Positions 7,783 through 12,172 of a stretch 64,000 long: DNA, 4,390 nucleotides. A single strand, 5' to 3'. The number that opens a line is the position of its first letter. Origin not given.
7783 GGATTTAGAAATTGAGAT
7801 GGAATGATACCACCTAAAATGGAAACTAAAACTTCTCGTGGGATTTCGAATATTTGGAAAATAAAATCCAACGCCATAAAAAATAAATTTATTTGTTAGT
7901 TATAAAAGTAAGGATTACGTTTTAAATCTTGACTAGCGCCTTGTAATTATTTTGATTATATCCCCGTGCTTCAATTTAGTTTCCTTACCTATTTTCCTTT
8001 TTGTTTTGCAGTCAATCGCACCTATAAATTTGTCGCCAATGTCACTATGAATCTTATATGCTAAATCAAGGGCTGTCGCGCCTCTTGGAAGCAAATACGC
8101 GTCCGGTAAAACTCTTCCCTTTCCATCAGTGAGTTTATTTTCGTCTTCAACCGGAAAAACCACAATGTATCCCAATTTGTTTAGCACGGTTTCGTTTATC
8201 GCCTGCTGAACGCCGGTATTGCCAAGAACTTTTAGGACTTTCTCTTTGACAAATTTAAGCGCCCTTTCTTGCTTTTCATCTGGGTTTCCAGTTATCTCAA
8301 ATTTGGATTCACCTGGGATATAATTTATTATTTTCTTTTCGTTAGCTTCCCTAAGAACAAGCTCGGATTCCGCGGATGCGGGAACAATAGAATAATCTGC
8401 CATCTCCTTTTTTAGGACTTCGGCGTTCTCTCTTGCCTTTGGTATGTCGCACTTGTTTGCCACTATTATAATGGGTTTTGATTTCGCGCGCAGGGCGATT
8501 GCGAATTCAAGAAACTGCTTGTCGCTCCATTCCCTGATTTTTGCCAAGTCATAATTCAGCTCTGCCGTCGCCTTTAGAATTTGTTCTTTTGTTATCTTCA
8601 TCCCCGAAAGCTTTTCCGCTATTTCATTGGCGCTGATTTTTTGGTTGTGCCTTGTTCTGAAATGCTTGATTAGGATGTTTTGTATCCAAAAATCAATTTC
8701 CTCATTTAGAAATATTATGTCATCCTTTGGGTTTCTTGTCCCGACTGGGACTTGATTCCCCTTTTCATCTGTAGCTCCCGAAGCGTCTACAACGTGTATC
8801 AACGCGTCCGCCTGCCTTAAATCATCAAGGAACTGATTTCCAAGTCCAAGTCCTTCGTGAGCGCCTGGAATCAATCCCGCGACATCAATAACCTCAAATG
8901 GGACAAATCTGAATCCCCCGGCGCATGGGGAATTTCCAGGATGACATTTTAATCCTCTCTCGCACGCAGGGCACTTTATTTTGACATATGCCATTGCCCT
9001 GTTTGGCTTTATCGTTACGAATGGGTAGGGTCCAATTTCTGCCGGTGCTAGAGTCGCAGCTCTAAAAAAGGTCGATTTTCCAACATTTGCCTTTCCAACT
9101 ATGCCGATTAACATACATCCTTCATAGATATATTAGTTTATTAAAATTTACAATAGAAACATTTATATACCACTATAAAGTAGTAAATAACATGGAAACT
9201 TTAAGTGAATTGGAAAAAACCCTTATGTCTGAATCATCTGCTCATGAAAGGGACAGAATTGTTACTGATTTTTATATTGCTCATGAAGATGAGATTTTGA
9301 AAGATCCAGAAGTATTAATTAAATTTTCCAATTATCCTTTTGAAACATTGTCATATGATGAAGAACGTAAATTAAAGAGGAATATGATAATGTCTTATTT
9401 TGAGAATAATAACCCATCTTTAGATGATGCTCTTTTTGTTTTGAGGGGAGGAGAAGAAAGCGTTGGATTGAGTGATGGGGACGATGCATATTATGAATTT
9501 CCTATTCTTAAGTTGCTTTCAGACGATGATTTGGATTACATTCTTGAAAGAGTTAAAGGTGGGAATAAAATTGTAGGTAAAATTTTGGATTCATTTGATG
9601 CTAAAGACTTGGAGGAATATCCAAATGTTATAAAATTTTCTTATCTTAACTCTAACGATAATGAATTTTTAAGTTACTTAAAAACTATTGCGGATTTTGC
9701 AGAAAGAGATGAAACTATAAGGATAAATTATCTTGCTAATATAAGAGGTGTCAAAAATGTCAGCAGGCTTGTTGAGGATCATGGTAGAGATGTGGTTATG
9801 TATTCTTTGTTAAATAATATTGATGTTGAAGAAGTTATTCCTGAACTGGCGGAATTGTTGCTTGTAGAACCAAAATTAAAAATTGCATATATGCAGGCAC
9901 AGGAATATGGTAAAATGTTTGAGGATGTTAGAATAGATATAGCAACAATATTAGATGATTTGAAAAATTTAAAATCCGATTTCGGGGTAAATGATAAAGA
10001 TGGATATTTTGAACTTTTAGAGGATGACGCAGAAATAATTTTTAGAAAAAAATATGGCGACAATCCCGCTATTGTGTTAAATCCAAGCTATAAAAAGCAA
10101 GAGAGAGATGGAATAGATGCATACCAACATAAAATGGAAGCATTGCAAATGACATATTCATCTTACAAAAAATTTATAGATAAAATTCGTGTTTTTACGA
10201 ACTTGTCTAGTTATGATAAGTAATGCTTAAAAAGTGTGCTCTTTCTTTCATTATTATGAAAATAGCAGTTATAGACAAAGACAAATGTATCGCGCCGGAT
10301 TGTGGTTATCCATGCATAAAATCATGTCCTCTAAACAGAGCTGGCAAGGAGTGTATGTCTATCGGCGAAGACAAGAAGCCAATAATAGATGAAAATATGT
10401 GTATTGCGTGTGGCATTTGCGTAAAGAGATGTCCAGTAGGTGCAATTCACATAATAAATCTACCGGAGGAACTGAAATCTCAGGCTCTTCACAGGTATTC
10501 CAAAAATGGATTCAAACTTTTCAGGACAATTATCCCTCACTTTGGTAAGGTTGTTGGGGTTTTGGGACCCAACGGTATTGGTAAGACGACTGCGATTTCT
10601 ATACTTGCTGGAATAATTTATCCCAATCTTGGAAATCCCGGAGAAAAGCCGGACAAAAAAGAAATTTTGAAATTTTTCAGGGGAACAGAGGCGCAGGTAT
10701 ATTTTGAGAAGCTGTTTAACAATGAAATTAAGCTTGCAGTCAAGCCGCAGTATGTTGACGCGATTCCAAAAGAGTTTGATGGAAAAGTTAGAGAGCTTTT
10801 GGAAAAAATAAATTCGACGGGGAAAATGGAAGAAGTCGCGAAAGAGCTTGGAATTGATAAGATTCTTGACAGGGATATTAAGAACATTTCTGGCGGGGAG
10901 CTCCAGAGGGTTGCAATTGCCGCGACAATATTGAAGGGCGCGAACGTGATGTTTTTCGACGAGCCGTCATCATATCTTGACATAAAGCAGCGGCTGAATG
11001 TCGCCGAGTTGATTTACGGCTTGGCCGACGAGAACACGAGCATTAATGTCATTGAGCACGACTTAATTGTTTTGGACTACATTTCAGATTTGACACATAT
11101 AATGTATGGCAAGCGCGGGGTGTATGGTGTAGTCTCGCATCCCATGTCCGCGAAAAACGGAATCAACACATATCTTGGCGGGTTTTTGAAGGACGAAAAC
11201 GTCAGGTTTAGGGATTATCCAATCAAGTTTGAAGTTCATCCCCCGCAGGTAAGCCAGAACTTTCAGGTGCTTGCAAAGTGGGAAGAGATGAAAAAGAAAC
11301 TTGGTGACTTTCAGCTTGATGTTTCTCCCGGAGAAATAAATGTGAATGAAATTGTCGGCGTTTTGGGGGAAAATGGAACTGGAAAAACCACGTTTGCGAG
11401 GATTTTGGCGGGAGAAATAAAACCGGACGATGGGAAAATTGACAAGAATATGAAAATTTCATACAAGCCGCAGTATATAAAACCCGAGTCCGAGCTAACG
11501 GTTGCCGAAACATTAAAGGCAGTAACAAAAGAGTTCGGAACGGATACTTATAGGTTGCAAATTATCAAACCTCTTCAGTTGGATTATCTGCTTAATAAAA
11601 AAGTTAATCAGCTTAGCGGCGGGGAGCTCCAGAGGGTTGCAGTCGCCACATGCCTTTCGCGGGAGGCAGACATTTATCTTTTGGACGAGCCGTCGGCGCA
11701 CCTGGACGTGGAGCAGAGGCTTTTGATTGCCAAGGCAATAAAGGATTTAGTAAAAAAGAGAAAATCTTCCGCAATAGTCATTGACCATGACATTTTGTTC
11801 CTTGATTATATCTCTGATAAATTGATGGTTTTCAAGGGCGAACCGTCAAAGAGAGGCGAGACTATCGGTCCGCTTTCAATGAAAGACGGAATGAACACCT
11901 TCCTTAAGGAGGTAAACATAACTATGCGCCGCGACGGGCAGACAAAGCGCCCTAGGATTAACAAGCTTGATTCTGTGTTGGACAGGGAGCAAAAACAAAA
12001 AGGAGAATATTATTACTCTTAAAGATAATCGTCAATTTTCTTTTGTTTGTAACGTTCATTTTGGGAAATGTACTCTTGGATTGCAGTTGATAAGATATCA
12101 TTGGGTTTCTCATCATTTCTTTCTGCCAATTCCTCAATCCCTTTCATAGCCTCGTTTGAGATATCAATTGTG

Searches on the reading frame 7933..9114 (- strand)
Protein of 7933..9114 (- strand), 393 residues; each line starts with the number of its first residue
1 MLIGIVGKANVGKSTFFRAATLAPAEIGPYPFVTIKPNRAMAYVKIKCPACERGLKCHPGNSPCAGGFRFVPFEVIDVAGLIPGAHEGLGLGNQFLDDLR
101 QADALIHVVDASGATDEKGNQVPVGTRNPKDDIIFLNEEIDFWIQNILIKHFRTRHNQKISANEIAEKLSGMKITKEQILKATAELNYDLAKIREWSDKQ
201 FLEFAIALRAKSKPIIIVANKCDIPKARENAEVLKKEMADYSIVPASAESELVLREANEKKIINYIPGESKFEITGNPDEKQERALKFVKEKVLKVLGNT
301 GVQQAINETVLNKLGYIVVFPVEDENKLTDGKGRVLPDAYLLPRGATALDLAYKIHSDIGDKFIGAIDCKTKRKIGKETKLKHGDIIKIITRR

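Call 75: search_protein_families(library=pfam, proteins=[window:7933-9114:-], max_evalue=0.0001)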
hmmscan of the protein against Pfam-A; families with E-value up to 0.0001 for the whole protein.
window:7933-9114:- (393 aa): 4 families
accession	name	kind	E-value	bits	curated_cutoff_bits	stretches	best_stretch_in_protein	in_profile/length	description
PF08438.16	YGR210-like_G4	-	3.2e-32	111.6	24.7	1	218-324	1-108/108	Obg-like GTPase YGR210-like, G4 motif-containing domain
PF01926.29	MMR_HSR1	-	1.1e-17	64.6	21.9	1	3-118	2-93/113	50S ribosome-binding GTPase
PF02824.27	TGS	-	5.2e-15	55.7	22.2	1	335-391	4-60/60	TGS domain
PF02421.24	FeoB_N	-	3e-05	24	27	0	3-41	3-41/156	Ferrous iron transport protein B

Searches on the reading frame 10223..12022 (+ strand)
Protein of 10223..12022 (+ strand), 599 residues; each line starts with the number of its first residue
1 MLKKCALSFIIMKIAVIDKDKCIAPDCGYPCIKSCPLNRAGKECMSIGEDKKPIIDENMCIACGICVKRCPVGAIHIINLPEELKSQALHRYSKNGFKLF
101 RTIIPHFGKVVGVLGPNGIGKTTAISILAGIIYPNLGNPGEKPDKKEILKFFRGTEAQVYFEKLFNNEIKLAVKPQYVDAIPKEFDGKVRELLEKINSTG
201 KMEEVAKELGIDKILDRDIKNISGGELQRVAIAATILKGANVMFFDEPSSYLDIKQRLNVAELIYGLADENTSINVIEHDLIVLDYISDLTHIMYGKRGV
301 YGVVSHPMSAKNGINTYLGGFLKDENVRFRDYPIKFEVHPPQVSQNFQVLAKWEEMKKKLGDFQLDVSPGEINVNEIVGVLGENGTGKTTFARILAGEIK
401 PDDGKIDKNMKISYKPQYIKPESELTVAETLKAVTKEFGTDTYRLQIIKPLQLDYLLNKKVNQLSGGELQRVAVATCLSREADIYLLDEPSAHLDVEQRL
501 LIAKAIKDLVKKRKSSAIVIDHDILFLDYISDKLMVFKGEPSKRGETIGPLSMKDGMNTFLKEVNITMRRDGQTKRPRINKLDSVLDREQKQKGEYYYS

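Call 65: find_related_loci(query=window:10223-12022:+, collection=genome_contigs, flank=500)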
Query window:10223-12022:+ (599 aa) in genome_contigs; peptide patterns used: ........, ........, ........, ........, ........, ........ (x = any residue, [..] = any of these).
135 stretches matched a pattern; 15 encode a relative of the query (tblastn E <= 1e-3); 15 distinct loci.
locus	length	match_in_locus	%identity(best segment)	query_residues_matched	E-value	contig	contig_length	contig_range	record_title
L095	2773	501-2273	90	9-599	0e+0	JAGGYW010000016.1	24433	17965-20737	MAG: Nanoarchaeota archaeon isolate AUK188 PB_MBMC_142_c_000000000019, whole genome shotgun sequence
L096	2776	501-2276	83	9-599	0e+0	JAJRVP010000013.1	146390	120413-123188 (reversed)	MAG: archaeon isolate Dive96_bin10.467 k141_2578125, whole genome shotgun sequence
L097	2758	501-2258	50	10-598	0e+0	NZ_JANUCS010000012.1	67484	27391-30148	Methanosalsum natronophilum strain AME2 Ga0466811_12, whole genome shotgun sequence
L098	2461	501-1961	24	108-538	7e-22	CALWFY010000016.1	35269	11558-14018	MAG: uncultured Mediterraneibacter sp. isolate E37__bin17 genome assembly, contig: E37__k127_869162, whole genome shotgu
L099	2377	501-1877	23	111-544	2e-20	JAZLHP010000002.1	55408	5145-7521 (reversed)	MAG: Bacteroidaceae bacterium isolate T1900044980_TA20190042.MAGScoT_cleanbin_000058 SGB_4118_k141_69909, whole genome s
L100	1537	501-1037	33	108-523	5e-15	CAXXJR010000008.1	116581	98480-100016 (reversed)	MAG: Maridesulfovibrio sp. isolate 6beb94cf-9426-4573-8ce2-a4cb058dd04d genome assembly, contig: contig_8, whole genome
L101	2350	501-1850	23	108-537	5e-14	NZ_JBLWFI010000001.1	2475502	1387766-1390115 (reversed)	Tepidibacillus infernus strain MBL-TLP NODE_1_length_2475502_cov_35.665137, whole genome shotgun sequence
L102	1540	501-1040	26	108-535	6e-13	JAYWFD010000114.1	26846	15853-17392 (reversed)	MAG: Candidatus Gracilibacteria bacterium isolate GL98_UP_metabinner_9 GL98_UP_metabinner_9_113, whole genome shotgun se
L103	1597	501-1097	29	78-522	1e-10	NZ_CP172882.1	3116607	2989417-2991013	Enterococcus sp. DIV0876 chromosome, complete genome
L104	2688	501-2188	28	108-537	2e-13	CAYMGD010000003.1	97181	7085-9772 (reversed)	MAG TPA_asm: uncultured Coprobacillus sp. isolate SRP225648_co1_120 genome assembly, contig: NODE_276_length_97181_cov_8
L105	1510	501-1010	29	111-495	2e-8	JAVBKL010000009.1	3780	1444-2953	MAG: Eubacteriales bacterium isolate GLO_MAG_00264 c_000005459297, whole genome shotgun sequence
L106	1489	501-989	25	108-281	5e-8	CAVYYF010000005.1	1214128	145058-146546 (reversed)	MAG: uncultured Bacteroidetes bacterium isolate MFD05684.bin.1.9 genome assembly, contig: contig_31563, whole genome sho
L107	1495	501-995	27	378-522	1e-7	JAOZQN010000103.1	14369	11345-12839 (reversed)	MAG: Bacteroidales bacterium isolate GMC5.concoct.141 GMC5_1179_length_14369_cov_10.463253, whole genome shotgun sequenc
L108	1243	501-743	27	215-537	8e-7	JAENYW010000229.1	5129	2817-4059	MAG: Tepidibacillus decaturensis isolate BL5_bin.8 BL5_bin8_NODE_1813_length_5129_cov_4.398699, whole genome shotgun seq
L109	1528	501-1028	25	363-527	2e-5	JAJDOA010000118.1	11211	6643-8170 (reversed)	MAG: Desulfobacteraceae bacterium isolate ALSabin.42 k141_5546012, whole genome shotgun sequence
